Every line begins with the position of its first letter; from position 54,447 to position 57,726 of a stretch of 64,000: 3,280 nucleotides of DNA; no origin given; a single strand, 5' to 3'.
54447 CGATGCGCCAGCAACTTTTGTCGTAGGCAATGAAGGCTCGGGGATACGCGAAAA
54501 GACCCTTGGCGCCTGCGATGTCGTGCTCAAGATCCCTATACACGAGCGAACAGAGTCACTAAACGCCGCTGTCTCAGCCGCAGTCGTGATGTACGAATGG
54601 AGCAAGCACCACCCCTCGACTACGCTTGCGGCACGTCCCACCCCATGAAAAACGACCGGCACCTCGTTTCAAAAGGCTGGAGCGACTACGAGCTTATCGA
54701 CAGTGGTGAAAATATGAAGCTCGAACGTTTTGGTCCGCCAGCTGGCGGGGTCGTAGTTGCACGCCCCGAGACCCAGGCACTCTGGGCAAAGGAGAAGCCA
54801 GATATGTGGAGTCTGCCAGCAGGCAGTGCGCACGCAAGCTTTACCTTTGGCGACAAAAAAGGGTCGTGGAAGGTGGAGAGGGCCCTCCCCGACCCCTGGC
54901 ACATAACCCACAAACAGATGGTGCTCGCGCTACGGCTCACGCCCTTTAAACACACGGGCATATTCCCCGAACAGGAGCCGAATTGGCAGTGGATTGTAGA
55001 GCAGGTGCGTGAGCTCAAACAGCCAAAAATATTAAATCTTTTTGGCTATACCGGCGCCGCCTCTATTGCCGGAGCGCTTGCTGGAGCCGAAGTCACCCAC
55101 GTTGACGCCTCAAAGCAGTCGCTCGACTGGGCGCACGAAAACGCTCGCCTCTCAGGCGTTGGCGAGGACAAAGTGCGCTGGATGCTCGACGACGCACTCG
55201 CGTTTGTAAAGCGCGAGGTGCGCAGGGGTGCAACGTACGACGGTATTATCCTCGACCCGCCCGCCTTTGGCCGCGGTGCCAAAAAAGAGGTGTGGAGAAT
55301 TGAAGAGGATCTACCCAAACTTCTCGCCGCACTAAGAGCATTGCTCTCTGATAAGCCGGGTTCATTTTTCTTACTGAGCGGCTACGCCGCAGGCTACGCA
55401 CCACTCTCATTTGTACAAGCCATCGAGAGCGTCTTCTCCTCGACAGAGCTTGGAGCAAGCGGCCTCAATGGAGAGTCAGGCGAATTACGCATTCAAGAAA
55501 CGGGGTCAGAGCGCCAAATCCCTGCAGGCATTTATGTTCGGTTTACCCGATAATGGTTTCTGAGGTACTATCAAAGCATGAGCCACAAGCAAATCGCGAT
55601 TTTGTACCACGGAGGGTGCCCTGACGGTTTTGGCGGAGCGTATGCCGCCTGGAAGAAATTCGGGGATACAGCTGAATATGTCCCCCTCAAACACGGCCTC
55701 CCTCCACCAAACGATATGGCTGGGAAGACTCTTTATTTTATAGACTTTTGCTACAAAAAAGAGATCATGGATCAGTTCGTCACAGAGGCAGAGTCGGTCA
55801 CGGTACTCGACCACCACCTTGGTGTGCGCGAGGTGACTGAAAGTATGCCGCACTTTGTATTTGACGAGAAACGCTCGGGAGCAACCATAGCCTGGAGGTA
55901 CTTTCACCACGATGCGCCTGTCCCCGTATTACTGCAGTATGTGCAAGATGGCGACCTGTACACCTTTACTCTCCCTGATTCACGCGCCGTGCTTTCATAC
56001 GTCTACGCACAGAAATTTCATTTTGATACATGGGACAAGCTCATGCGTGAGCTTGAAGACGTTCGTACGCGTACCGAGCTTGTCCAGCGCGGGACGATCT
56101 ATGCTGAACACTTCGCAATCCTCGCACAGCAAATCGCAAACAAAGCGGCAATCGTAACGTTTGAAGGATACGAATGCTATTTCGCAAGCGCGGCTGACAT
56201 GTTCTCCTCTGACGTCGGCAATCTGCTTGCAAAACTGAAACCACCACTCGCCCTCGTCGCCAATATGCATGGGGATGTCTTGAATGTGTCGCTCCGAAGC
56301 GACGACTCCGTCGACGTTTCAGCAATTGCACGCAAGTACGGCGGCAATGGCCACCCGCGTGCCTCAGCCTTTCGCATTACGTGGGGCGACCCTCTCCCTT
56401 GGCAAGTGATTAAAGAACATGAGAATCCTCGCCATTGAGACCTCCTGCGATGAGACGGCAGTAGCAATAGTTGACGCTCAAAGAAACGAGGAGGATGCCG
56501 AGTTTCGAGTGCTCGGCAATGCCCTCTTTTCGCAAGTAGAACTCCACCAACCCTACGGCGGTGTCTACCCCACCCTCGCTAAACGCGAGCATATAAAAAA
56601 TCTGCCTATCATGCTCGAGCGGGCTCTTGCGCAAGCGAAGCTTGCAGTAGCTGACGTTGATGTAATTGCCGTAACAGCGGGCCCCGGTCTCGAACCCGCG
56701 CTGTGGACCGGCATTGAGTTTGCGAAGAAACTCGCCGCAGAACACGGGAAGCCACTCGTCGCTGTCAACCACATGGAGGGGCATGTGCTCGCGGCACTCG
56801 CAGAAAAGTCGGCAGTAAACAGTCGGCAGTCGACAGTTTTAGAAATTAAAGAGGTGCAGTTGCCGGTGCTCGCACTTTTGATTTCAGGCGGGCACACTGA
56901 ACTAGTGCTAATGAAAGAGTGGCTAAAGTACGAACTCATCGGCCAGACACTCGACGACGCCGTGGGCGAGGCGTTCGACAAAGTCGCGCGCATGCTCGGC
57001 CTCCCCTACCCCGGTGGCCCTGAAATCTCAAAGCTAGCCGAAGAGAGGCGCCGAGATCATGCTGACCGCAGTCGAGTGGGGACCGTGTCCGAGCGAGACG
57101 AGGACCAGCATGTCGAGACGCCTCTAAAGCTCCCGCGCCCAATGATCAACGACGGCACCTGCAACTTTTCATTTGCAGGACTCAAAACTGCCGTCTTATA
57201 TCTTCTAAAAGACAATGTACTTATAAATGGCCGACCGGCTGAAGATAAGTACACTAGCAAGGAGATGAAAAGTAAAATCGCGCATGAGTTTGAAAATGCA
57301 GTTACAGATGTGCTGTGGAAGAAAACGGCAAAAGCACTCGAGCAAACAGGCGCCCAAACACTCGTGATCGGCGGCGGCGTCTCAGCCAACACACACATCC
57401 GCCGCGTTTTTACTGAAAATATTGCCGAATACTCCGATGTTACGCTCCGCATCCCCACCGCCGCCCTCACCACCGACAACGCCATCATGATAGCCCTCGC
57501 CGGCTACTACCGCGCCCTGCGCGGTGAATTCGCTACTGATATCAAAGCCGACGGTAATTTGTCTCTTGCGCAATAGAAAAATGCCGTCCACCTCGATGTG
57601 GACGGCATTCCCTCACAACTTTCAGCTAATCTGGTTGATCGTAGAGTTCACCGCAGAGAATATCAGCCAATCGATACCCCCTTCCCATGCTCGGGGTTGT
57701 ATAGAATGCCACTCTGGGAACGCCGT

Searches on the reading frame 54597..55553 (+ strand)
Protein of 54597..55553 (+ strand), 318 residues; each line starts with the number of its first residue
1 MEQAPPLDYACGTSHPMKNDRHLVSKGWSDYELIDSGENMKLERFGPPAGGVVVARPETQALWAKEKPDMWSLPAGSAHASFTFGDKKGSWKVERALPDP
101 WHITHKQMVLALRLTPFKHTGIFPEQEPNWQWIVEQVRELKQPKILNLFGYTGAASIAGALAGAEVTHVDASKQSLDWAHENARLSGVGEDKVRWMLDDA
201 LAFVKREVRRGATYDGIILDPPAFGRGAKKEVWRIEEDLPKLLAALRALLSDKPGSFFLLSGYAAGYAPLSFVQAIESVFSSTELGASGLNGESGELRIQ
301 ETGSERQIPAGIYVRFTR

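Call 50: search_protein_families(library=pfam, proteins=[window:54597-55553:+], max_evalue=0.0001)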
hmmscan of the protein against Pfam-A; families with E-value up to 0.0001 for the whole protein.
window:54597-55553:+ (318 aa): 3 families
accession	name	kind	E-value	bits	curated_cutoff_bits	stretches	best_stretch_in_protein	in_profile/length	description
PF10672.15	Methyltrans_SAM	-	1.9e-14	54.1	27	1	99-250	84-235/286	S-adenosylmethionine-dependent methyltransferase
PF09445.16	Methyltransf_15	-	5.8e-06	26.4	22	1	144-237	3-96/165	RNA cap guanine-N2 methyltransferase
PF03602.21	Cons_hypoth95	-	5.8e-05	23.3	24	1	136-222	39-122/182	Conserved hypothetical protein 95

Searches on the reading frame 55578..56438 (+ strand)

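Call 50: search_protein_families(library=pfam, proteins=[window:55578-56438:+], max_evalue=0.0001)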
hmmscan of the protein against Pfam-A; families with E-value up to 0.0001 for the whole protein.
window:55578-56438:+ (286 aa): 1 family
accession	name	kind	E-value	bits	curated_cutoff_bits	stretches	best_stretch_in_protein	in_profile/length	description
PF02272.25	DHHA1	-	5.5e-06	27.2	25.9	1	213-268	22-84/102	DHHA1 domain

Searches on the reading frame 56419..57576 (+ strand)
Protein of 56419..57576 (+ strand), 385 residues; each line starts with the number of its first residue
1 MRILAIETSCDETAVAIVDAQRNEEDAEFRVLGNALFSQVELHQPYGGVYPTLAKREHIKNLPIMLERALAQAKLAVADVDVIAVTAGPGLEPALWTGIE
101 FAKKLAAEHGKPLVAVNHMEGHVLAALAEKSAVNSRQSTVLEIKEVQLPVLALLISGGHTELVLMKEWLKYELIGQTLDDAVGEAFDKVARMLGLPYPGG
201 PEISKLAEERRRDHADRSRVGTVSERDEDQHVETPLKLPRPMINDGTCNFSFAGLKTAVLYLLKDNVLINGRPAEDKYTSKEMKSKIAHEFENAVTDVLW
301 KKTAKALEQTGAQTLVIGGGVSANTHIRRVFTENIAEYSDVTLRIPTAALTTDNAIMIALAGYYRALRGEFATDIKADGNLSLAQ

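Call 50: search_protein_families(library=pfam, proteins=[window:56419-57576:+], max_evalue=0.0001)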
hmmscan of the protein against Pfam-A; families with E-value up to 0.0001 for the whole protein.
window:56419-57576:+ (385 aa): 2 families
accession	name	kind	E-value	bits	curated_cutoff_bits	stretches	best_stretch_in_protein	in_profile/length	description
PF00814.31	TsaD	-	4.4e-79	266.3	24.8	1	31-359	2-263/264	tRNA N6-adenosine threonylcarbamoyltransferase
PF22521.2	HypF_C_2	-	3.8e-05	24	27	1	277-338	159-220/241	Carbamoyltransferase, Kae1-like Domain, second subdomain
